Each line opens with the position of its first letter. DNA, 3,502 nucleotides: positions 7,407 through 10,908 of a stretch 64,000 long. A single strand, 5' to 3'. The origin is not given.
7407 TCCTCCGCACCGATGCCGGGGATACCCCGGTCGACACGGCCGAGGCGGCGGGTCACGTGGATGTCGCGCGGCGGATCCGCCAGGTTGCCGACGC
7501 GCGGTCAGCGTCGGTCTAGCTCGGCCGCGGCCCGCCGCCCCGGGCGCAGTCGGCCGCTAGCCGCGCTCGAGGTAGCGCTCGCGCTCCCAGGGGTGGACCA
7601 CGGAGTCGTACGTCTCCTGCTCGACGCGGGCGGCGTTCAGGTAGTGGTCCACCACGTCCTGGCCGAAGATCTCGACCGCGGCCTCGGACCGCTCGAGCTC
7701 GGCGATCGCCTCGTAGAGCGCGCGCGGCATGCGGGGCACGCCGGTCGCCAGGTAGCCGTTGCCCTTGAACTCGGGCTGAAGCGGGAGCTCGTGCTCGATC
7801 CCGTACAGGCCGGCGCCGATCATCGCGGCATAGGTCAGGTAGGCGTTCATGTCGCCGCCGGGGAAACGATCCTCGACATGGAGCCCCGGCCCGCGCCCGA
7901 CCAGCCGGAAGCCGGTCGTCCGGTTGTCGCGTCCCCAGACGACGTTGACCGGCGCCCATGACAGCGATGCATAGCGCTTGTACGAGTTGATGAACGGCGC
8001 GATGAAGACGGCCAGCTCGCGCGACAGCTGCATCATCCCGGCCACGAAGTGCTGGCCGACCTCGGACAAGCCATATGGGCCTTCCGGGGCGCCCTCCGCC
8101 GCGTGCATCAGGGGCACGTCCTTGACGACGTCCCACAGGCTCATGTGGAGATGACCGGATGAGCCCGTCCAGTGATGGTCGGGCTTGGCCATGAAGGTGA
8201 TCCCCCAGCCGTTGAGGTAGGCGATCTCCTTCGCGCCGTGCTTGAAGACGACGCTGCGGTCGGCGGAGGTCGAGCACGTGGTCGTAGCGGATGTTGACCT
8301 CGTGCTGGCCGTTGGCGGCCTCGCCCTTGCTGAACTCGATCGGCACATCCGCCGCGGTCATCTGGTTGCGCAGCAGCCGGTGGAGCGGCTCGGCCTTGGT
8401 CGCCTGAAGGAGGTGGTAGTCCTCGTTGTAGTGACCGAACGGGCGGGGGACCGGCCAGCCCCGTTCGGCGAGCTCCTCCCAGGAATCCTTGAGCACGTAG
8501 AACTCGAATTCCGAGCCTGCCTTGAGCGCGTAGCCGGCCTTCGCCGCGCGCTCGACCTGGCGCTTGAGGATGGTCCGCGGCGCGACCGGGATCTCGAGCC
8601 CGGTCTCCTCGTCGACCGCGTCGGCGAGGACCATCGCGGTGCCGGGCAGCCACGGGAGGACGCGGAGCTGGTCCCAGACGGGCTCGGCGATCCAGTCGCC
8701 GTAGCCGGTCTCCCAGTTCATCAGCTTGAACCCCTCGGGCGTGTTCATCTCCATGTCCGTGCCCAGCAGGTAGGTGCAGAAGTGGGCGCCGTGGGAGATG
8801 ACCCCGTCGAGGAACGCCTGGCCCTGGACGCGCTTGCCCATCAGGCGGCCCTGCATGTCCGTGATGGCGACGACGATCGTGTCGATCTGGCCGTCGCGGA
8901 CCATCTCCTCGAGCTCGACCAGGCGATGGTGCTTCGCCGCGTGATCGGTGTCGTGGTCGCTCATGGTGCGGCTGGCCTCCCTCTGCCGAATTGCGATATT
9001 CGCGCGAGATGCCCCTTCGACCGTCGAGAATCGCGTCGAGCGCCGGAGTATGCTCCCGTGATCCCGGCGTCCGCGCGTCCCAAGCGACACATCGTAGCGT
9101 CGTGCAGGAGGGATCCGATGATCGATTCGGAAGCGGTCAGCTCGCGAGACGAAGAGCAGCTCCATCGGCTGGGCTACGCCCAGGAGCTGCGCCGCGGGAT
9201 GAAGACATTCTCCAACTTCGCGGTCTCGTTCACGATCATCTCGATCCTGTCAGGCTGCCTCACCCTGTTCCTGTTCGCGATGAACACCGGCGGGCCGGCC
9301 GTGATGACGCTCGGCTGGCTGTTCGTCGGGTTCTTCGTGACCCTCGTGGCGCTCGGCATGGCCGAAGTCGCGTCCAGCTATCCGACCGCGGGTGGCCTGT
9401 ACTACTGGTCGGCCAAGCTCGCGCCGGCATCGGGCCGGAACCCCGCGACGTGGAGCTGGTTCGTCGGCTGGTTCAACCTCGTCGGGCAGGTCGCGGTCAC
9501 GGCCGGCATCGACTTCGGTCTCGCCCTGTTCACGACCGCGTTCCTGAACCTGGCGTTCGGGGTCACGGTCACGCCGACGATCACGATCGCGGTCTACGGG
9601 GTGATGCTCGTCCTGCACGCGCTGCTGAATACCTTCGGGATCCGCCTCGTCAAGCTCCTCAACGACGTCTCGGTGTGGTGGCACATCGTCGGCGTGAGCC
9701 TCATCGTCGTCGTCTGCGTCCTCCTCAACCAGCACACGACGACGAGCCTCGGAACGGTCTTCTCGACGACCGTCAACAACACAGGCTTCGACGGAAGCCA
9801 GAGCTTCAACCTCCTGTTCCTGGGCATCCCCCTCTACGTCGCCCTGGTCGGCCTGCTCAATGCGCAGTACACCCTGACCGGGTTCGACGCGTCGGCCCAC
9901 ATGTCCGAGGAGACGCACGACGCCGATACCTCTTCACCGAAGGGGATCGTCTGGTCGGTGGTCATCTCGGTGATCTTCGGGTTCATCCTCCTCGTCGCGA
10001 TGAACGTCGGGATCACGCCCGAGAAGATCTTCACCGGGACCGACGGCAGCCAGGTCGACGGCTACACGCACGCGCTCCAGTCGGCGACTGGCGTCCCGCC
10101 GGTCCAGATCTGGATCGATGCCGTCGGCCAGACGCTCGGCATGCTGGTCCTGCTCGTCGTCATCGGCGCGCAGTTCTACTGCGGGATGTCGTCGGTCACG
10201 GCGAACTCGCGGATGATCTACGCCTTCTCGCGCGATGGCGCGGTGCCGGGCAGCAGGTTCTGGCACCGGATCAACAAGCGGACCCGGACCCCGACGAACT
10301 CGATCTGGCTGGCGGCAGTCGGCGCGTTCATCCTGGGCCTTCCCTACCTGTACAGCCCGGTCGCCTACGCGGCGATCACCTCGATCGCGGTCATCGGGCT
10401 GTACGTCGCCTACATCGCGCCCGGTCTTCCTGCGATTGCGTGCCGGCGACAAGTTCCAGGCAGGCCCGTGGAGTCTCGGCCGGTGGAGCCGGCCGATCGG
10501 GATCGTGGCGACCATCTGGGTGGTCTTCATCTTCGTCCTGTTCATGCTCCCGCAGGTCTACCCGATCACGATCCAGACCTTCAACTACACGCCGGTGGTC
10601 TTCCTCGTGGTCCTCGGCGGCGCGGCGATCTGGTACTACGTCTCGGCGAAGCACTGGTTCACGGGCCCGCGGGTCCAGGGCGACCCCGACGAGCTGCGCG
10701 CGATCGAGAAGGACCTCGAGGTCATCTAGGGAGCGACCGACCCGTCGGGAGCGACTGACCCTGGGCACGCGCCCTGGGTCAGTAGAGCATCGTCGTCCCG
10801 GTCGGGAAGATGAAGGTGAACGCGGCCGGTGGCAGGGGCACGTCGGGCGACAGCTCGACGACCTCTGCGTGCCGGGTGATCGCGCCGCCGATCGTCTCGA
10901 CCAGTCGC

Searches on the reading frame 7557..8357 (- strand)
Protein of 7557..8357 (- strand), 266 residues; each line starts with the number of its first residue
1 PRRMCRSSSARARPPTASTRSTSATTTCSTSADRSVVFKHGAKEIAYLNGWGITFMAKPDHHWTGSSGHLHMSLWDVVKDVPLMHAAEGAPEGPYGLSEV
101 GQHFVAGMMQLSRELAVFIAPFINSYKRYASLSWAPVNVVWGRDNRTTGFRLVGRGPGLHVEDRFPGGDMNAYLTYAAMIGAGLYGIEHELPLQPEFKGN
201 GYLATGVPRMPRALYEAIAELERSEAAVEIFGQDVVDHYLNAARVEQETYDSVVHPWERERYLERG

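Call 87: search_protein_families(library=pfam, proteins=[window:7557-8357:-], max_evalue=0.0001)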
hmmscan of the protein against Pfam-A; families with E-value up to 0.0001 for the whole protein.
window:7557-8357:- (266 aa): 1 family
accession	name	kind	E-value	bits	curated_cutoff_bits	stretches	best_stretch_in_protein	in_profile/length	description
PF00120.29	Gln-synt_C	-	1e-64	219.2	24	1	27-262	109-344/344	Glutamine synthetase, catalytic domain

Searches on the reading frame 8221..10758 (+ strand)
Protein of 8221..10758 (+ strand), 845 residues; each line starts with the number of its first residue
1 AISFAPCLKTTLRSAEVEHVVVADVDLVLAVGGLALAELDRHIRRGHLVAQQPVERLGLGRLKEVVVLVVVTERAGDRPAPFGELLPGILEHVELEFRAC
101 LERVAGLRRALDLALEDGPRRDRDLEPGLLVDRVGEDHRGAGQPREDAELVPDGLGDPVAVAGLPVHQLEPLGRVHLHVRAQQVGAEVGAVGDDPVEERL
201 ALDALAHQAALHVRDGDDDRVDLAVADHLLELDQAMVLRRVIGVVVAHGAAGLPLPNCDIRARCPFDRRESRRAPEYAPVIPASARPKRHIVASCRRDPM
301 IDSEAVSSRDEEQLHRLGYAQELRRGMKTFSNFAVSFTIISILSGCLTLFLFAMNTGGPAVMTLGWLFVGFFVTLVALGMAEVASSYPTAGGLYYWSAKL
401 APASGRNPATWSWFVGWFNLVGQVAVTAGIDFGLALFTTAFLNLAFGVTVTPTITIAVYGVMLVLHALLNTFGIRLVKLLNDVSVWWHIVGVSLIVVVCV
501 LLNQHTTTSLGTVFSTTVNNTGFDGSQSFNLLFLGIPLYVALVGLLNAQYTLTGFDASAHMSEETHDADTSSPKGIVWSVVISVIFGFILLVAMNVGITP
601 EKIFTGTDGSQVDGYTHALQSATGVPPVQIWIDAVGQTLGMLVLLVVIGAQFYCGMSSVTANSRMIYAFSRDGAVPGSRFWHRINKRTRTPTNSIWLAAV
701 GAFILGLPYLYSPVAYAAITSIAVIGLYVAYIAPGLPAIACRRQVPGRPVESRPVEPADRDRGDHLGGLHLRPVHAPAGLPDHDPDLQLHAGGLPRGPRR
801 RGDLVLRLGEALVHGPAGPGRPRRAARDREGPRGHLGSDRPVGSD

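Call 87: search_protein_families(library=pfam, proteins=[window:8221-10758:+], max_evalue=0.0001)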
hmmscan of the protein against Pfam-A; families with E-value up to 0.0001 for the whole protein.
window:8221-10758:+ (845 aa): 2 families
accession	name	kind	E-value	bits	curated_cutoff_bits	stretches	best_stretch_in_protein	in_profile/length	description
PF13520.12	AA_permease_2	-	1.5e-60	205.7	27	1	329-747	3-379/427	Amino acid permease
PF00324.27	AA_permease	-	6.6e-21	75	24.6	1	345-732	14-372/470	Amino acid permease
